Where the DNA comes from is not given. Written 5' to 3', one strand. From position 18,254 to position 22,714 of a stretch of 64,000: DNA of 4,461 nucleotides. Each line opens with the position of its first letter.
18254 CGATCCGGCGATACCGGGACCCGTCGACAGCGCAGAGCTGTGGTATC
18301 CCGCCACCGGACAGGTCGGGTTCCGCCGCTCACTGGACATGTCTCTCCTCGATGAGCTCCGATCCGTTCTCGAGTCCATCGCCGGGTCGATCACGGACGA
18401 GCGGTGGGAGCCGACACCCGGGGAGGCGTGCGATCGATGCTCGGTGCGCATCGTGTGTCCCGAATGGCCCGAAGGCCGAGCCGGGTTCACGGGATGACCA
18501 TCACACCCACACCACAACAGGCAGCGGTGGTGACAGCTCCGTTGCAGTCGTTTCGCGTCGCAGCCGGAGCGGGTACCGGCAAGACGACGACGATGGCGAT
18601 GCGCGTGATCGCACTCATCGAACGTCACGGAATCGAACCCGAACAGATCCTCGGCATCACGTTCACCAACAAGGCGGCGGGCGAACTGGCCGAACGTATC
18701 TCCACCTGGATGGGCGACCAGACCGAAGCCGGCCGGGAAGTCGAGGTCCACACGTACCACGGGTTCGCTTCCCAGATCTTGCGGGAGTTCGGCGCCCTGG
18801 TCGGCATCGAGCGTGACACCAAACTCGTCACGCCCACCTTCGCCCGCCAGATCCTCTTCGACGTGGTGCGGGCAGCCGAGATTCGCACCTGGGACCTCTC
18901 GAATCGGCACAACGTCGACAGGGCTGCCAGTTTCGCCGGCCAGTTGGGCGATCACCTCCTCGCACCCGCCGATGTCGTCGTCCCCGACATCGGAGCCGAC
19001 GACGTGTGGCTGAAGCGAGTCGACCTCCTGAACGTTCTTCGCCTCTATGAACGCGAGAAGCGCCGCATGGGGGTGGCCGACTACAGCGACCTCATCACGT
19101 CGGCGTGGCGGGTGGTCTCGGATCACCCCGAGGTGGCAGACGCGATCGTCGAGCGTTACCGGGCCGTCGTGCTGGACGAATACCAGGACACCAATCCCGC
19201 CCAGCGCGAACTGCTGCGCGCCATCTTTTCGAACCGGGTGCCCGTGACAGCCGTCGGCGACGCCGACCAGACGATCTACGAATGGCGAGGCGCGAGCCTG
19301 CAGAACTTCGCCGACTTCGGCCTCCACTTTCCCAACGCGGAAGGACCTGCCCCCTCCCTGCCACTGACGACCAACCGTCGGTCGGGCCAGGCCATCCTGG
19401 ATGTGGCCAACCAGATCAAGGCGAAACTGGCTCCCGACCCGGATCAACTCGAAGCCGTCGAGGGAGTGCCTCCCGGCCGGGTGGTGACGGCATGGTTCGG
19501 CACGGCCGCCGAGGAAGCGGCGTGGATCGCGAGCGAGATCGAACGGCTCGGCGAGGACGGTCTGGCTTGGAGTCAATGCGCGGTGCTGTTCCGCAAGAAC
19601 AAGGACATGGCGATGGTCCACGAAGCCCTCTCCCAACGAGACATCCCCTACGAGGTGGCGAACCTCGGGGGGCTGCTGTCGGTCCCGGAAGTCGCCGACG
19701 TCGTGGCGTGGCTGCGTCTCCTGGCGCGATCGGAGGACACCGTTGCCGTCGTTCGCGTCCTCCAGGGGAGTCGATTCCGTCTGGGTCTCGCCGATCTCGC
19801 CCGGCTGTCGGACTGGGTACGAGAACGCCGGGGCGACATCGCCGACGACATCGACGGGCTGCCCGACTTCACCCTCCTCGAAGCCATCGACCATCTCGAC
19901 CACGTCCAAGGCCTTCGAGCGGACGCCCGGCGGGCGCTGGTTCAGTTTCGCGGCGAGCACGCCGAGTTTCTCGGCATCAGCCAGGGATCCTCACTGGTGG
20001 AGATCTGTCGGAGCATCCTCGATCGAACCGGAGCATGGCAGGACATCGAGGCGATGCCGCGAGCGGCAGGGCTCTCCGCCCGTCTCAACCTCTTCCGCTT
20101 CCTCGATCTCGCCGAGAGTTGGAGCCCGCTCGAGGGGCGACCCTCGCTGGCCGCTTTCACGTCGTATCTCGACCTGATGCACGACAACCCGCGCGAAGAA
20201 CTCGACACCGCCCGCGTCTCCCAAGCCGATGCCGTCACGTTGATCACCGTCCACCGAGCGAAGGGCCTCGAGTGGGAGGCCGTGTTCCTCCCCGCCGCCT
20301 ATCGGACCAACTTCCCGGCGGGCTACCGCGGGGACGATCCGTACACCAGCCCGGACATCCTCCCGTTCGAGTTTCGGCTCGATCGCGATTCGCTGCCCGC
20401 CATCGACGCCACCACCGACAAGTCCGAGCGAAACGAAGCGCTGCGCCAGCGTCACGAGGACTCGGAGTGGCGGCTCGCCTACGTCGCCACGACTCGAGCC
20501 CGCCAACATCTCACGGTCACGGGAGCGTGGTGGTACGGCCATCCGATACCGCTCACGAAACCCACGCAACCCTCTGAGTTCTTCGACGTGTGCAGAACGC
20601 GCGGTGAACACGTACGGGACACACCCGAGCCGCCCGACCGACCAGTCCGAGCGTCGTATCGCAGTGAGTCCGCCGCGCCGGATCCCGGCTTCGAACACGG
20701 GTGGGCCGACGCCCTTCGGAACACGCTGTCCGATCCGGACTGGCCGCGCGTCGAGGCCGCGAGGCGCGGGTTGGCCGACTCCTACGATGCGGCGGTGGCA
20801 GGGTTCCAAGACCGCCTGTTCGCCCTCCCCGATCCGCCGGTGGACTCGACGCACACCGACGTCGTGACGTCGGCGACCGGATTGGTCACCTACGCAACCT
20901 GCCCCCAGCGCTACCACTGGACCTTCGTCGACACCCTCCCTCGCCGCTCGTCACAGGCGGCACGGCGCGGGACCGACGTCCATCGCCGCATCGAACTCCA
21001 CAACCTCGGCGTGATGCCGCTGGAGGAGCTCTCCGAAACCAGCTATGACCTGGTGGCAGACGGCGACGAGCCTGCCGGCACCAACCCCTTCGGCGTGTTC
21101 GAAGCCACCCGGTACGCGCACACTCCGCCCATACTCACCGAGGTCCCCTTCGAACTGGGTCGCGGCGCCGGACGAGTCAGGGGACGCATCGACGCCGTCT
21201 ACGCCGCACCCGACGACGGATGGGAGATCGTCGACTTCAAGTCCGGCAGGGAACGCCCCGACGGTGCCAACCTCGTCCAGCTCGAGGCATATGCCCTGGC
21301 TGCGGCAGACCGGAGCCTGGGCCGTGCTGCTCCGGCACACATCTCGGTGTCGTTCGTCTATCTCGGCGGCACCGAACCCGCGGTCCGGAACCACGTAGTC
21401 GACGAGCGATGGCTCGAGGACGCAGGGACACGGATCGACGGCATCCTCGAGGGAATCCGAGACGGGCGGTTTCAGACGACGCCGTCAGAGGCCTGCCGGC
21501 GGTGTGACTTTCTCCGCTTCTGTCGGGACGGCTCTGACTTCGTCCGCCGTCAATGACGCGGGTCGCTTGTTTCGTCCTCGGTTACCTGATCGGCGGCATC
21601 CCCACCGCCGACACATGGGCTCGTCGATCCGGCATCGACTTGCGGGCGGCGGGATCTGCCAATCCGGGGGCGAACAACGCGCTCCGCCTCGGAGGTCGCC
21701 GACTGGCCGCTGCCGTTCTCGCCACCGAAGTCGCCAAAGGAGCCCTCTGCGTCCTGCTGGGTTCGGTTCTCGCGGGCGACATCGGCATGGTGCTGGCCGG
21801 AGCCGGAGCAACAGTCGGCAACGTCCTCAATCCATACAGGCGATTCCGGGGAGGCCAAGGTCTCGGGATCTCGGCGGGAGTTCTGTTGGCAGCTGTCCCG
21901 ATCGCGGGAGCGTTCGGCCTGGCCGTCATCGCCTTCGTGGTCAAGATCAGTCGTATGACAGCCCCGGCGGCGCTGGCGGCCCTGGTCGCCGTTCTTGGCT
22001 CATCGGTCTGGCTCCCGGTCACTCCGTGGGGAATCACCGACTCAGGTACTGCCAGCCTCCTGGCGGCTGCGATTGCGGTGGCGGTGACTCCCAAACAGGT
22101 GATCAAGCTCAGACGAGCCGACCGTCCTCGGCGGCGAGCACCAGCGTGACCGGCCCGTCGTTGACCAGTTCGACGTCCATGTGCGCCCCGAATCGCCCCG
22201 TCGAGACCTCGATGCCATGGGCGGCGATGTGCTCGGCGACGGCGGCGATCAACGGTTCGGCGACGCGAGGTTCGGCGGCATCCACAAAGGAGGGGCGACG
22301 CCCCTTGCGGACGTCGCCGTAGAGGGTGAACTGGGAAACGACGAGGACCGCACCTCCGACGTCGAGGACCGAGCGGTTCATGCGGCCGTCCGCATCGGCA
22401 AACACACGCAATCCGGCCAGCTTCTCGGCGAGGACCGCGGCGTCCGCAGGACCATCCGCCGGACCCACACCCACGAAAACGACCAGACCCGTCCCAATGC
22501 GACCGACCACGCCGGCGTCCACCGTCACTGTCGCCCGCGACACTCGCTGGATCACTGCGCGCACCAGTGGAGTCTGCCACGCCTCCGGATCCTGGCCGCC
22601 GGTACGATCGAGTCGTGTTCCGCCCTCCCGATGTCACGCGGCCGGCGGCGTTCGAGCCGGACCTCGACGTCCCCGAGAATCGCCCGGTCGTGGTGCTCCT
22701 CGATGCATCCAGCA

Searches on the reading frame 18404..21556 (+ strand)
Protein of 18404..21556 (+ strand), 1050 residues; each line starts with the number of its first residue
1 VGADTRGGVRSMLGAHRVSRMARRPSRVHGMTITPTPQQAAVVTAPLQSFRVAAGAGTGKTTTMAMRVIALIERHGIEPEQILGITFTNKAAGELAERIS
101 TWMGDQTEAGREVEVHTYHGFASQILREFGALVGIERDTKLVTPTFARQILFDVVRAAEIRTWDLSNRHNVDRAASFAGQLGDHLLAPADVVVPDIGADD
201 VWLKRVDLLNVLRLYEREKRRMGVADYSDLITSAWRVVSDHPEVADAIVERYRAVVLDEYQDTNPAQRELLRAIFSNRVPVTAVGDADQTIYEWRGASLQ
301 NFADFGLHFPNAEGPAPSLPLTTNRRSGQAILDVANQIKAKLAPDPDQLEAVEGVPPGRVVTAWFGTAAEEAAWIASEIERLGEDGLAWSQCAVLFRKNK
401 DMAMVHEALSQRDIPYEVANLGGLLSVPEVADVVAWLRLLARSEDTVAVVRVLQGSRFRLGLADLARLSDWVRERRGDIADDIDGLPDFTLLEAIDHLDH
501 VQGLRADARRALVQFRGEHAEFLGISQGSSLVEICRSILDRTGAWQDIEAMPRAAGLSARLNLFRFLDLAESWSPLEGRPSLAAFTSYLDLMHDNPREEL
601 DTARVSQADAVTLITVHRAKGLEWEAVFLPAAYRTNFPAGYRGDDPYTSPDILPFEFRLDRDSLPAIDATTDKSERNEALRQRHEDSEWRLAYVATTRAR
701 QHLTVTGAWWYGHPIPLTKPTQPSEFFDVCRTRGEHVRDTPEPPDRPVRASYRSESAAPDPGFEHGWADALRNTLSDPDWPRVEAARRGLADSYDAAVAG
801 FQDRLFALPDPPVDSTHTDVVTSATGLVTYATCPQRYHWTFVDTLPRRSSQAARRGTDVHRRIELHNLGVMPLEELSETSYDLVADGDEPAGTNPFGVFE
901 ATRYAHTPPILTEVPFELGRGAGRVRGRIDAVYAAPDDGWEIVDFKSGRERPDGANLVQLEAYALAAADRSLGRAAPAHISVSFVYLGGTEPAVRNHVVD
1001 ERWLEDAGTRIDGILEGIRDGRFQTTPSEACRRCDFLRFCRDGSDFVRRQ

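Call 66: search_protein_families(library=pfam, proteins=[window:18404-21556:+], max_evalue=0.0001)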
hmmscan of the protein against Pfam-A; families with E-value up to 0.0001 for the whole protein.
window:18404-21556:+ (1050 aa): 6 families
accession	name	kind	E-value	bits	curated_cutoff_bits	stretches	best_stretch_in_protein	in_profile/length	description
PF00580.27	UvrD-helicase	-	9.5e-58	196.4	23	1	37-308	3-269/271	UvrD/REP helicase N-terminal domain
PF13361.12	UvrD_C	-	4e-37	128.9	25.6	1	321-706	3-346/350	UvrD-like helicase C-terminal domain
PF12705.13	PDDEXK_1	-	2e-25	90.6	22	1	823-1041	3-247/247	PD-(D/E)XK nuclease superfamily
PF13245.12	AAA_19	-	4.7e-20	72.6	25.1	1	38-293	1-132/134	AAA domain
PF13538.12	UvrD_C_2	-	4.6e-09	36.4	27.4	1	611-635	2-26/52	UvrD-like helicase C-terminal domain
PF13604.12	AAA_30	-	3.3e-06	27.4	27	1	37-100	4-67/191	AAA domain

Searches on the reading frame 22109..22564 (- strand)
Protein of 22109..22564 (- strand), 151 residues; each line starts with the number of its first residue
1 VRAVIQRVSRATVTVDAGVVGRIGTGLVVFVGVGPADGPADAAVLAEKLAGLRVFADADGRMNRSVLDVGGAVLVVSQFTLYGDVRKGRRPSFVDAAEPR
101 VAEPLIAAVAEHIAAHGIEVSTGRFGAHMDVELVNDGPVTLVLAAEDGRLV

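Call 66: search_protein_families(library=pfam, proteins=[window:22109-22564:-], max_evalue=0.0001)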
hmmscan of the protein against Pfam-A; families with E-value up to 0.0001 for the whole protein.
window:22109-22564:- (151 aa): 1 family
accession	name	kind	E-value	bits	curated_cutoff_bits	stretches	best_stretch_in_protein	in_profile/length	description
PF02580.21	Tyr_Deacylase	-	2.4e-54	184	25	1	2-143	1-143/144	D-Tyr-tRNA(Tyr) deacylase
